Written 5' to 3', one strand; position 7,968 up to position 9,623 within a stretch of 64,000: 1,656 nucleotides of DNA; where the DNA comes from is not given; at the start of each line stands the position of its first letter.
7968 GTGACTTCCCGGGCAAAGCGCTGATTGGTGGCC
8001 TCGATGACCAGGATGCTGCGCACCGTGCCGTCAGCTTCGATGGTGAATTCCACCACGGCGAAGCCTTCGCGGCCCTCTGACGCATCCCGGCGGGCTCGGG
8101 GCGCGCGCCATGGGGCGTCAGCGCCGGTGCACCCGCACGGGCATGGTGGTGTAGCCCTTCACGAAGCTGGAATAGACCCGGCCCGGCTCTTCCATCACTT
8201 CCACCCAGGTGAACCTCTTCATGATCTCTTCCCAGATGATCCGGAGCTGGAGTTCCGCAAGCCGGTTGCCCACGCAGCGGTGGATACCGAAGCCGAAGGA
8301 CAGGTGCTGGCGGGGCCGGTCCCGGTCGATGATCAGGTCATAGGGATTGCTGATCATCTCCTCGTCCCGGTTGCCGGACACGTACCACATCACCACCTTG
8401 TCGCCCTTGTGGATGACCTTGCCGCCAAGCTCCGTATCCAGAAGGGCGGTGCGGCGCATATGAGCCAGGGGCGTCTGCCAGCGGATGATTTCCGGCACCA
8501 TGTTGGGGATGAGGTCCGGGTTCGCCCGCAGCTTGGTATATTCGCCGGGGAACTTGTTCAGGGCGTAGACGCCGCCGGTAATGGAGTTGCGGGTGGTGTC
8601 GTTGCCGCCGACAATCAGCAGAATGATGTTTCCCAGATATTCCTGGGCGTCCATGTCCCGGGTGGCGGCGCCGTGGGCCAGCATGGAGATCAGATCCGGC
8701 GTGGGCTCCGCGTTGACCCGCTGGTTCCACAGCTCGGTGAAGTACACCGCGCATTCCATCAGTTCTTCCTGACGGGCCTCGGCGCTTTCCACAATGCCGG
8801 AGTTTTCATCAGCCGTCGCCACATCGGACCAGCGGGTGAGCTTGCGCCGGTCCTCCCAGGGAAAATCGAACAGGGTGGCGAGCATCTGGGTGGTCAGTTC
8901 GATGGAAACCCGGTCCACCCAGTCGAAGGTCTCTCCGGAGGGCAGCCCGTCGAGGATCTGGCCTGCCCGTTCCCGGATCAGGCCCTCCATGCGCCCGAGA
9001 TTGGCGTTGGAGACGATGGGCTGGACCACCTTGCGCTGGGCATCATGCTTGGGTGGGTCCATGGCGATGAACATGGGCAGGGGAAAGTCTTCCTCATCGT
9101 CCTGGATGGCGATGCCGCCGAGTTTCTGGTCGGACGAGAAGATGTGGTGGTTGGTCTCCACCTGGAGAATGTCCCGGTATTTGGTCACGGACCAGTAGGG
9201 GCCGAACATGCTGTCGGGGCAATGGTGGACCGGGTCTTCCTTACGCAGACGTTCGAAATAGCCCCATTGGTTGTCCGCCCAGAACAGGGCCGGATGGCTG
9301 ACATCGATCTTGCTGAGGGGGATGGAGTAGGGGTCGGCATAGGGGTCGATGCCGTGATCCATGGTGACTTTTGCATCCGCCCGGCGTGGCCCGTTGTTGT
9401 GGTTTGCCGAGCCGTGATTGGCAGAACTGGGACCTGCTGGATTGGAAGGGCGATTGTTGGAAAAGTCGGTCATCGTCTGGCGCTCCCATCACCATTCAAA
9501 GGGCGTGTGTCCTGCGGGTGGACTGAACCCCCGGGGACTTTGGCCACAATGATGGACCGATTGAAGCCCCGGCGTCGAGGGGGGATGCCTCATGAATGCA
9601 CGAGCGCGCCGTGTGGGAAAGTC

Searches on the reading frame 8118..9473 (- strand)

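Call 62: search_protein_families(library=pfam, proteins=[window:8118-9473:-], max_evalue=0.0001)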
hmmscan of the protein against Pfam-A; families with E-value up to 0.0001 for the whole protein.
window:8118-9473:- (451 aa): 1 family
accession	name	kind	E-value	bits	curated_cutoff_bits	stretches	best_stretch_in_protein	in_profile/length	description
PF00067.27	p450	-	7.6e-18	65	22.8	1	258-425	238-436/462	Cytochrome P450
